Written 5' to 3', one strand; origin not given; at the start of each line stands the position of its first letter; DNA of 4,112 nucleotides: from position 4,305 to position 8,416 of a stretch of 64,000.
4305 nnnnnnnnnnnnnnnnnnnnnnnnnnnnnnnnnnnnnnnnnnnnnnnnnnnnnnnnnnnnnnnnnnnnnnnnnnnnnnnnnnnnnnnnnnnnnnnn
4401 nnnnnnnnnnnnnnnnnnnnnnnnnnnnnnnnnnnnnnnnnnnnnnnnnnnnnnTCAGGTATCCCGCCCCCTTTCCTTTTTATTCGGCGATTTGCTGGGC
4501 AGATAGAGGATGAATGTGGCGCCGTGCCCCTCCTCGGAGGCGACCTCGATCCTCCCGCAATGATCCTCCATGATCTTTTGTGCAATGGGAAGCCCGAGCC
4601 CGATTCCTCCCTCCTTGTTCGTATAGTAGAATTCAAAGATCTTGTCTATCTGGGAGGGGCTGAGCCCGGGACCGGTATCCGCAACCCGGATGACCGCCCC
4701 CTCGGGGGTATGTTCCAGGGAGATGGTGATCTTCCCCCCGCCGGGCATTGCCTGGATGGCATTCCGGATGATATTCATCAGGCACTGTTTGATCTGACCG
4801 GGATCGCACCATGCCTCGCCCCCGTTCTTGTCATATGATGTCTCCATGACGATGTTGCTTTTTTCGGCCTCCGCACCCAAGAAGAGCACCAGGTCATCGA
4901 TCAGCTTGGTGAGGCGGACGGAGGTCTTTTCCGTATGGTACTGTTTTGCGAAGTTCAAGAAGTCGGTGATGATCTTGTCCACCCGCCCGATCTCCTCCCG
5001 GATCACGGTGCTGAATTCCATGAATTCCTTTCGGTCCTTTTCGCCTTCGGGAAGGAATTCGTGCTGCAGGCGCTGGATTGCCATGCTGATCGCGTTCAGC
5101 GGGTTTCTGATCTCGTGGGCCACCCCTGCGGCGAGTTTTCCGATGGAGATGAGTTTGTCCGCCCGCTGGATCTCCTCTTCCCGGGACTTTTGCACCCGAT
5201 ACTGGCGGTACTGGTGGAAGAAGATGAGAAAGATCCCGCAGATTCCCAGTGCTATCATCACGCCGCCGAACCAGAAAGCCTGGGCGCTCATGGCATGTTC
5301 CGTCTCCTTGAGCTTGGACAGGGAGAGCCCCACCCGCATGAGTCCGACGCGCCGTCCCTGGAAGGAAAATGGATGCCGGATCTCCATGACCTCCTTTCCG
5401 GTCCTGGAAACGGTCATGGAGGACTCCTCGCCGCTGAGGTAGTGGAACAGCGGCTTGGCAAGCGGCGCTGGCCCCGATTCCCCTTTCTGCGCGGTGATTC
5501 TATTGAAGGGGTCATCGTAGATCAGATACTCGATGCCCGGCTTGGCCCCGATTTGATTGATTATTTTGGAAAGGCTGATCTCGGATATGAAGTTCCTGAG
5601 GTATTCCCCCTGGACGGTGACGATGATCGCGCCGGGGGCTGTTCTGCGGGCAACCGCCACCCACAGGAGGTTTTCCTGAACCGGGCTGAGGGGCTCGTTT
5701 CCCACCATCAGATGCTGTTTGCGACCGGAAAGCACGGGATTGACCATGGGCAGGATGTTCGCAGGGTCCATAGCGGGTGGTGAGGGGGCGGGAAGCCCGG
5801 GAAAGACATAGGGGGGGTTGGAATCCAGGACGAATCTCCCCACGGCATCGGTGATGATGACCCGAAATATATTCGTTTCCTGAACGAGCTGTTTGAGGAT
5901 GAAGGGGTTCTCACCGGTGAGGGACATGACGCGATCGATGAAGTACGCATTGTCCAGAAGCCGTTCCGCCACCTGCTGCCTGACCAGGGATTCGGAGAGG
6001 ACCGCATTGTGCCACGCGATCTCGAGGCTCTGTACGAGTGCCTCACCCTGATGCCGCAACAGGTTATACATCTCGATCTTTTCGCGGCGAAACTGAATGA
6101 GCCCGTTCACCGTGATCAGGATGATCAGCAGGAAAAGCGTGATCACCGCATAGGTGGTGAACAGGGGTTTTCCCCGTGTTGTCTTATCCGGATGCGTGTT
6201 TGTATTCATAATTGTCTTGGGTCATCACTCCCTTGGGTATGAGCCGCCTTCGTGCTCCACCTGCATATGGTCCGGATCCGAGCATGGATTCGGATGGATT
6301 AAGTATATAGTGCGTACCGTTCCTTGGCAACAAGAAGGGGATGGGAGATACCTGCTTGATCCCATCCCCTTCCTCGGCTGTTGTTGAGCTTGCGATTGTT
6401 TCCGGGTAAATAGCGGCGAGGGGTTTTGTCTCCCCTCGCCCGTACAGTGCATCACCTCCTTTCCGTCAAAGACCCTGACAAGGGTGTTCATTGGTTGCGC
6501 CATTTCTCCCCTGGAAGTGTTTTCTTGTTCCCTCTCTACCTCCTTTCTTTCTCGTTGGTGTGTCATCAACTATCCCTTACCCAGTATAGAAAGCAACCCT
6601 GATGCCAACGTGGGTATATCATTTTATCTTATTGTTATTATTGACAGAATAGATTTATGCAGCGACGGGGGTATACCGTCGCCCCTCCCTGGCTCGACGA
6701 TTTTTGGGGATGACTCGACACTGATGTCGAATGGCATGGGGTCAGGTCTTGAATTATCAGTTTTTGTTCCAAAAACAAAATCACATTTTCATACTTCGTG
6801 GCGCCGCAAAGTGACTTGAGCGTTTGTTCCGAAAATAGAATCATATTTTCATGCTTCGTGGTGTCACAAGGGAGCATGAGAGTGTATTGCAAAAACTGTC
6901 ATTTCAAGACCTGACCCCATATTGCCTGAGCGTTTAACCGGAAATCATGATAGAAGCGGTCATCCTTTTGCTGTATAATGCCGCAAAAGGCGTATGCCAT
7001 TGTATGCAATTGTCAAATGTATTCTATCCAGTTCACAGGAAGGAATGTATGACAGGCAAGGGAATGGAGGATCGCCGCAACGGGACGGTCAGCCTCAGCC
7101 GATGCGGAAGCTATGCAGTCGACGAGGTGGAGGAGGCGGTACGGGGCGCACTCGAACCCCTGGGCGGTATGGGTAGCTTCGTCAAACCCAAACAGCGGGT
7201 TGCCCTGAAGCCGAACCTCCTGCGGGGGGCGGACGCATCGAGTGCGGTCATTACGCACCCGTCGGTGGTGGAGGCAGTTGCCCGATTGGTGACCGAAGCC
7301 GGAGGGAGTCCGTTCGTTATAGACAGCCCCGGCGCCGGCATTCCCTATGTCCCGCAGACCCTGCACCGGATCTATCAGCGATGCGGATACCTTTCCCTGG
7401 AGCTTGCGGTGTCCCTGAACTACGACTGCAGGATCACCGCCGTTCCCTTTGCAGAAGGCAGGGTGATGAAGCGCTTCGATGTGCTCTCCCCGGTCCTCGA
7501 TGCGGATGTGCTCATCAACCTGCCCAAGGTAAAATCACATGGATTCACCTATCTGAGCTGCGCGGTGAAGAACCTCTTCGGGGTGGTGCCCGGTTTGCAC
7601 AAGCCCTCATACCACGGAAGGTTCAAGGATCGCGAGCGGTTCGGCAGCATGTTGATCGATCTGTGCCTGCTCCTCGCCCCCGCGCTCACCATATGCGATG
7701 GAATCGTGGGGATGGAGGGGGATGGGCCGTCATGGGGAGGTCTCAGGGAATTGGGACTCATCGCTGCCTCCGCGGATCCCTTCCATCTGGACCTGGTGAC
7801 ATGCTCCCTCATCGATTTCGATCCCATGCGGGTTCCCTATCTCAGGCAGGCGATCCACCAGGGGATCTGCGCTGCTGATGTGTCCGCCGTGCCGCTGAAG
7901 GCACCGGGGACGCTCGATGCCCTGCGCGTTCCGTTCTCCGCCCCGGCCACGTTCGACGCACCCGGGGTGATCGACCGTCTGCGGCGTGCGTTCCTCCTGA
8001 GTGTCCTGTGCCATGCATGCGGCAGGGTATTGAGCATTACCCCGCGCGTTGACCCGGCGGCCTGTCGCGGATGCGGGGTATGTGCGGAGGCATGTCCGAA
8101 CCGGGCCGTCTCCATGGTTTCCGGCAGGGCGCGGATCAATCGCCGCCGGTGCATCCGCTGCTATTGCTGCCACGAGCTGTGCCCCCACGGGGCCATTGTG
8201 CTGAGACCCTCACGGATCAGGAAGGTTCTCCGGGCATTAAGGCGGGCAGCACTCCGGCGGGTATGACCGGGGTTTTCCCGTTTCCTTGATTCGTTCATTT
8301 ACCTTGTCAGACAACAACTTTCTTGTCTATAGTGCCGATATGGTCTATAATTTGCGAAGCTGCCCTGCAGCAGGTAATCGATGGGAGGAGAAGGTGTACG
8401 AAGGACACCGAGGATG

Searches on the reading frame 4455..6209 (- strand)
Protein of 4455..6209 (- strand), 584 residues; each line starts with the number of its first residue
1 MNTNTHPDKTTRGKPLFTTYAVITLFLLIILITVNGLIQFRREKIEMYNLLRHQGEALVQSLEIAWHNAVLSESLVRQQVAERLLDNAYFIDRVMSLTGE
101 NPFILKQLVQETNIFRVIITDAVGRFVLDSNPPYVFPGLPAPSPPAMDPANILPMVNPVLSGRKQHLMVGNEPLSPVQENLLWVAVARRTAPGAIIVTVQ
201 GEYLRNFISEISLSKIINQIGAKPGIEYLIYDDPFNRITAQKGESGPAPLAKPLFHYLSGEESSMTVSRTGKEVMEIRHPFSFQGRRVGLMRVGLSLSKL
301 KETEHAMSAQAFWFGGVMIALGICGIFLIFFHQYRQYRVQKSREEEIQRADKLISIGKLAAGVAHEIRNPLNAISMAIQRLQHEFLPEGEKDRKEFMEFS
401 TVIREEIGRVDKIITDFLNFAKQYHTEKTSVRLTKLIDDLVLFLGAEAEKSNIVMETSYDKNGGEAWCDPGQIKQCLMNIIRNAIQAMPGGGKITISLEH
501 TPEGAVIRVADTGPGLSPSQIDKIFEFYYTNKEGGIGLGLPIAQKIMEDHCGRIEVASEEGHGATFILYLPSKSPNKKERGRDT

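Call 18: search_protein_families(library=ncbifam, proteins=[window:4455-6209:-], max_evalue=0.00001)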
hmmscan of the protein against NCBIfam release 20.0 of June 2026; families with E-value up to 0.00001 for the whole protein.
window:4455-6209:- (584 aa): 78 families (the best 25 are shown)
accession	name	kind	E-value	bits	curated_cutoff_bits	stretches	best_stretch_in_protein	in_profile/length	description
NF008468.0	PRK11360.1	equivalog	2.1e-67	227.9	646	1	341-578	381-614/616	two-component system sensor histidine kinase AtoS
NF007688.0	PRK10364.1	equivalog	4.2e-63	213.7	479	1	287-579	172-458/460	two-component system sensor histidine kinase ZraS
NF053867.1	SprKinKinDBac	equivalog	3.8e-47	160.9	775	1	317-573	251-498/500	sporulation kinase KinD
NF010411.0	PRK13837.1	equivalog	1.3e-39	135.9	647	1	344-577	438-680/828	two-component system VirA-like sensor kinase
NF046044.1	PnpS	equivalog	9.4e-37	126.9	400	1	361-571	175-390/390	two-component system histidine kinase PnpS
NF041735.1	hist_kin_RppB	equivalog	1.8e-34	119.3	400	1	358-571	218-438/438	two-component system sensor histidine kinase RppB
NF047497.1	HK_LIC_12097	equivalog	2e-34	119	500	1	340-571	134-365/367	LIC_12097 family sensor histidine kinase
NF052574.1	HisKinEspCMyxo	equivalog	3.4e-34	118.1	1200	1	332-578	393-643/785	serine histidine kinase EspC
NF006800.0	PRK09303.1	equivalog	3.3e-33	115.2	342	1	344-571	139-376/383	histidine kinase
NF033092.0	HK_WalK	equivalog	3.5e-33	115.1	725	1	360-571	376-593/594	cell wall metabolism sensor histidine kinase WalK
NF038348.1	T2SS_HK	subfamily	1.3e-32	113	450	1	408-572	409-573/574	histidine kinase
NF046026.1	HisKinCckACaul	equivalog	2.8e-32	111.7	1000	1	340-579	286-539/678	cell cycle histidine kinase CckA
TIGR02966.1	phoR_proteo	equivalog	1.4e-31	109.8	334.2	1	360-568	118-331/333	phosphate regulon sensor histidine kinase PhoR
NF041777.1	sens_FixL_Rhizob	equivalog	1.5e-30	106.3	850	1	332-572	239-481/485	sensor protein FixL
NF046020.1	HisKinCckABruc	equivalog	6e-30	103.8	1000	1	340-580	464-715/868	cell cycle histidine kinase CckA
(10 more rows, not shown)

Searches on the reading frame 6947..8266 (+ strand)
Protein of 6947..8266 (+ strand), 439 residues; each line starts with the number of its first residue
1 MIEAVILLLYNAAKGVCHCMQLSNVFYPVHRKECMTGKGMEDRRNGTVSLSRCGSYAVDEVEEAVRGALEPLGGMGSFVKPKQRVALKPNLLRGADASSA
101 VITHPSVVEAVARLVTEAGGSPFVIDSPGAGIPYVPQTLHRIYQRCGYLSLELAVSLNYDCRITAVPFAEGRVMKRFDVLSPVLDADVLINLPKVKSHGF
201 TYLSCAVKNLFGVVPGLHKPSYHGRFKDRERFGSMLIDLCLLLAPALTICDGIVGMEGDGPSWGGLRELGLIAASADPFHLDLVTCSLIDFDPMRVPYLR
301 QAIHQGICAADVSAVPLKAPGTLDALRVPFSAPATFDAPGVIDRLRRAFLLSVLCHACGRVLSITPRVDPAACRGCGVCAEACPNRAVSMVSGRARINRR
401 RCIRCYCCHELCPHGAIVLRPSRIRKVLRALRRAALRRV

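Call 18: search_protein_families(library=ncbifam, proteins=[window:6947-8266:+], max_evalue=0.00001)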
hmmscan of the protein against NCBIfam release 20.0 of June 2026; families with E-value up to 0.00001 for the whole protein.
window:6947-8266:+ (439 aa): 22 families
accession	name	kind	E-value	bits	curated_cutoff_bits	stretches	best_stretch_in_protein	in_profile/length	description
NF052623.1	Npun_F2552_fam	equivalog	6.5e-62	209.7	500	1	47-315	2-264/314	Npun_F2552 family protein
TIGR03294.1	FrhG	equivalog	3e-11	43.5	245.5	1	356-414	160-217/228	coenzyme F420 hydrogenase subunit gamma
TIGR04105.1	FeFe_hydrog_B1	subfamily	1.1e-09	37.5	450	1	350-418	91-160/462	monomeric [FeFe] hydrogenase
NF038196.1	ferrodoxin_EFR1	subfamily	1.6e-09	38.2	75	1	367-420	181-232/242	EFR1 family ferrodoxin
TIGR02700.1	flavo_MJ0208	hypoth_equivalog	1.7e-09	37.3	251.35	1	364-418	140-195/234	dihydromethanopterin reductase (acceptor)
NF040770.1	hetero_SS_HdrA2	exception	6.1e-09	34.5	1100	1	362-427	568-633/777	CoB-CoM heterodisulfide reductase HdrA2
NF045874.1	Vhu_polyferre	exception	2.8e-08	32.9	600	1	371-420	128-177/381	F420-non-reducing hydrogenase associated-polyferredoxin VhuB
TIGR02179.1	PorD_KorD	subfamily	8.7e-08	32.2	60.05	0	366-392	50-76/78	2-oxoacid:acceptor oxidoreductase, delta subunit, pyruvate/2-ketoisovalerate family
NF007203.0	PRK09624.1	equivalog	1.3e-07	31.8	171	0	343-392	51-102/105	pyuvate ferredoxin oxidoreductase subunit delta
NF007202.0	PRK09623.1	equivalog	1.5e-07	31.7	166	0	368-392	78-102/105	3-methyl-2-oxobutanoate dehydrogenase subunit delta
NF005503.0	PRK07118.1-2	equivalog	3.8e-07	29.7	252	1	372-430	139-197/292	RnfABCDGE type electron transport complex subunit B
NF040684.1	PorD_Arch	equivalog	8.7e-07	28.9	120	0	366-391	57-82/85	pyruvate synthase subunit PorD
TIGR01971.1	NuoI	subfamily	1.5e-06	27.8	113.05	0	371-419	42-100/121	NADH-quinone oxidoreductase, chain I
NF040864.1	HgcB_ferredoxin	equivalog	1.8e-06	27.7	99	1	367-420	10-64/93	mercury methylation ferredoxin HgcB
NF005504.0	PRK07118.1-3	equivalog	2.4e-06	27.1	437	1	367-418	215-266/293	Fe-S cluster domain-containing protein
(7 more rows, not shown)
